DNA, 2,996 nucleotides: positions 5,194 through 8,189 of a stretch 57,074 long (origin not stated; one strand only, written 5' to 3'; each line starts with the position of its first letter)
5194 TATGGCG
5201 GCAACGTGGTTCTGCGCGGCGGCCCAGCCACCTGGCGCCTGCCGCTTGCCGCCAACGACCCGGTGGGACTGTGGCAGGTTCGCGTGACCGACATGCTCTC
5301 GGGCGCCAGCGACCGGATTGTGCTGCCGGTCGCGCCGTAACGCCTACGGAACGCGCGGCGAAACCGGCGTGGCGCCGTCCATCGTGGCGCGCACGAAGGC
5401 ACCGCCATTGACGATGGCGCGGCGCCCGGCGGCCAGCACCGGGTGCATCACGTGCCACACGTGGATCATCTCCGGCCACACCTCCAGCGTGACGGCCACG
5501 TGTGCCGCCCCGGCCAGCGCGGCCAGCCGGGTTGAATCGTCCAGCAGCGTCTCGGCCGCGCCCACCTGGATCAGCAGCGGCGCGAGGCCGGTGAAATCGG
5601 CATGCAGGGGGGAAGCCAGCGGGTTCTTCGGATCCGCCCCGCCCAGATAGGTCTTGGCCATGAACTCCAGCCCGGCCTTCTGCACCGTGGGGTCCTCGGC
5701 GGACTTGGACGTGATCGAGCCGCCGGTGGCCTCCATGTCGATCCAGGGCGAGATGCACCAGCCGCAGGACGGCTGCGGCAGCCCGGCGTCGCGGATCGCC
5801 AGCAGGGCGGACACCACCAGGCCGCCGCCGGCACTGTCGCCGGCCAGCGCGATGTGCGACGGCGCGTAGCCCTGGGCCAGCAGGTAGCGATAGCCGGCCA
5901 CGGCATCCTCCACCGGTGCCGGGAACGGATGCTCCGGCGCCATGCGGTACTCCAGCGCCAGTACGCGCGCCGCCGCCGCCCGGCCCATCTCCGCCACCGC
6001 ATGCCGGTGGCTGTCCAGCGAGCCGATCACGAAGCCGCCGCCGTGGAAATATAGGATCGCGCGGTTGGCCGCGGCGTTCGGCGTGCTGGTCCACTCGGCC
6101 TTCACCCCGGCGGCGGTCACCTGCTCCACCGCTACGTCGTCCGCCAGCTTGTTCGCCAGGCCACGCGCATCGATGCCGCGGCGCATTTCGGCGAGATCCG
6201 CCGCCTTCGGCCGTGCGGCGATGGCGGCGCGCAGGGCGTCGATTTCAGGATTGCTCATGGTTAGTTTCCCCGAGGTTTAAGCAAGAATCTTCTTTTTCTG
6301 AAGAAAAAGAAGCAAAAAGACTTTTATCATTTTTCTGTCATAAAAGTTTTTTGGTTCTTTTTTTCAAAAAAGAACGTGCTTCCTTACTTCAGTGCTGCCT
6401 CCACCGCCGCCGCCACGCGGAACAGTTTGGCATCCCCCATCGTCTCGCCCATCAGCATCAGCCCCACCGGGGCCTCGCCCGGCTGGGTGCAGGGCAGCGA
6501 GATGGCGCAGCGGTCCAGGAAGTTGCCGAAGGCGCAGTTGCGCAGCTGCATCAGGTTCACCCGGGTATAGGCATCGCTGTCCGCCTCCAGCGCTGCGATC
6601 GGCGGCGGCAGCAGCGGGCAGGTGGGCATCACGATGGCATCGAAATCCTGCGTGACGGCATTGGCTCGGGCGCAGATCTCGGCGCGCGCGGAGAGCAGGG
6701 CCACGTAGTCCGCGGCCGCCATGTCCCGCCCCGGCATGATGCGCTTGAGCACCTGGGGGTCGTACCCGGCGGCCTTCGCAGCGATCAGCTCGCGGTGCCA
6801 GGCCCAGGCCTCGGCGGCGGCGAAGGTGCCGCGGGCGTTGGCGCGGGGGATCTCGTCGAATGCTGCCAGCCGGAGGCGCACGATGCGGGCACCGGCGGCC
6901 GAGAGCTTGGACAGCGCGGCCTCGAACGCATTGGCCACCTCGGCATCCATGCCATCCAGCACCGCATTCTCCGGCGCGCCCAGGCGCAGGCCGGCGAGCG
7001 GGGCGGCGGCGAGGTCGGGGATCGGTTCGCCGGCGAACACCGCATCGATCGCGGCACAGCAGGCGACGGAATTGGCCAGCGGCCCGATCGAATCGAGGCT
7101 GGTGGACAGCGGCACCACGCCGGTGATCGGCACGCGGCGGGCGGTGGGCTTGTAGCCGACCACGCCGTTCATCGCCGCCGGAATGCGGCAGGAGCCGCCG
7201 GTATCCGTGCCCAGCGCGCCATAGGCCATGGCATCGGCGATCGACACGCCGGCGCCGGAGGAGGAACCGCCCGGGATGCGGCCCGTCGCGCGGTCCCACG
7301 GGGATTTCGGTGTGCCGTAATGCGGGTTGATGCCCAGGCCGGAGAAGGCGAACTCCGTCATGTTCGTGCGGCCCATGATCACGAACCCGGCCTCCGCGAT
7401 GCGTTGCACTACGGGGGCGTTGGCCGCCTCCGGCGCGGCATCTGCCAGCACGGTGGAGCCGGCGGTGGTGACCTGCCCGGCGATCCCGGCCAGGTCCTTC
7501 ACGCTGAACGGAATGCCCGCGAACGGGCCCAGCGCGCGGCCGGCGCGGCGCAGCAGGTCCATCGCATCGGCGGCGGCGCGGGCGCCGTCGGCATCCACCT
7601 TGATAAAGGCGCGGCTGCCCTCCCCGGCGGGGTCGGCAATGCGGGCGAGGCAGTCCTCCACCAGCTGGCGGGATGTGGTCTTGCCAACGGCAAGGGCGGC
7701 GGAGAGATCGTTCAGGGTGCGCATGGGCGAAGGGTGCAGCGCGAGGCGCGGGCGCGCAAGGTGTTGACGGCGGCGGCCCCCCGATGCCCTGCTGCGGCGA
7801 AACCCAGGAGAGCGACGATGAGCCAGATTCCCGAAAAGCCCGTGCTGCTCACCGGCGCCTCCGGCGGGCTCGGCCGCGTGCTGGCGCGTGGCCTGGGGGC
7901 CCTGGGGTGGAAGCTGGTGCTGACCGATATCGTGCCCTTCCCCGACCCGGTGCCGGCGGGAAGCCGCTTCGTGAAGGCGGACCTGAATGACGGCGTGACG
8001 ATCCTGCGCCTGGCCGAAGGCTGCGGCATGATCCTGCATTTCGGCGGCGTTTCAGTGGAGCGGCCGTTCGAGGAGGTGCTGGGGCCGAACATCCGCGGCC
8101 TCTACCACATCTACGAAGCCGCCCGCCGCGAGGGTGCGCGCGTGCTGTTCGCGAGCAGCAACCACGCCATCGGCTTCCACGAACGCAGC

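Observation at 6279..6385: Family of AT-rich twin-hairpin intergenic repeats (six loci) locked to stop codons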

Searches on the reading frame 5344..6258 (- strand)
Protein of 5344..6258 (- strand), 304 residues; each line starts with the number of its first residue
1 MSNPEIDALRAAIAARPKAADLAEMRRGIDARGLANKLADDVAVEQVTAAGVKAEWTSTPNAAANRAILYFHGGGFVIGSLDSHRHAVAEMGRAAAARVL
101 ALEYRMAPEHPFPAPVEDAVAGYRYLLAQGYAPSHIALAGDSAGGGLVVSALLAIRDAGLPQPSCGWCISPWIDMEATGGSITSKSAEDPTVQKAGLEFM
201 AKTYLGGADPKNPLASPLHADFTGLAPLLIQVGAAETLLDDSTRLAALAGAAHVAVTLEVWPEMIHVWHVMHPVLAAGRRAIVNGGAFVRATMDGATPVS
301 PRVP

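Call 65: search_protein_families(library=pfam, proteins=[window:5344-6258:-], max_evalue=0.001)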
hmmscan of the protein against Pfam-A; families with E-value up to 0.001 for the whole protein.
window:5344-6258:- (304 aa): 3 families
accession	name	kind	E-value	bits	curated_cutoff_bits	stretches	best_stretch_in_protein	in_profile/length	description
PF07859.19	Abhydrolase_3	-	7.5e-56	189.6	25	1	68-269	1-209/210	alpha/beta hydrolase fold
PF10340.15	Say1_Mug180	-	1.3e-09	37.8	21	1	61-206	118-271/374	Steryl acetyl hydrolase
PF20434.5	BD-FAE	-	1.9e-09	37.8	26.8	1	65-148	13-103/215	BD-FAE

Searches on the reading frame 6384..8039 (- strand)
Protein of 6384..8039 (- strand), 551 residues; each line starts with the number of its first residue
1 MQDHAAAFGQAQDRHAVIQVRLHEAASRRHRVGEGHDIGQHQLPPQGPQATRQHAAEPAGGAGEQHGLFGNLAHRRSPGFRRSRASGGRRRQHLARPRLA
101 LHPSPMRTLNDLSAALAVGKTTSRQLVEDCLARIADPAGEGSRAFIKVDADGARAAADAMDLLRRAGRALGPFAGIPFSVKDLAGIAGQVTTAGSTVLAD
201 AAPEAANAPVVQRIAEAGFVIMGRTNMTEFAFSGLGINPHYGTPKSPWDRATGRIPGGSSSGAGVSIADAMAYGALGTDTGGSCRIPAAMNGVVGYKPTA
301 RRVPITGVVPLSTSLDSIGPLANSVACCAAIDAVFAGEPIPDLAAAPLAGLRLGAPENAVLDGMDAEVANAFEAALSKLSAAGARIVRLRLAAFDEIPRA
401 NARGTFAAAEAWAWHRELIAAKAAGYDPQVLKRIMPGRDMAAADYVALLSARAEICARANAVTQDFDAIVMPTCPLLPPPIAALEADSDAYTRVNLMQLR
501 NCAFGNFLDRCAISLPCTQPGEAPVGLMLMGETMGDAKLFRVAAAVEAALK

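Call 65: search_protein_families(library=pfam, proteins=[window:6384-8039:-], max_evalue=0.001)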
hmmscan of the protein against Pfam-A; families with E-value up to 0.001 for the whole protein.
window:6384-8039:- (551 aa): 1 family
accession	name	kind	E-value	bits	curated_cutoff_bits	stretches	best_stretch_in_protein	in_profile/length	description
PF01425.27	Amidase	-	3.4e-81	274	27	1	126-539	2-444/445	Amidase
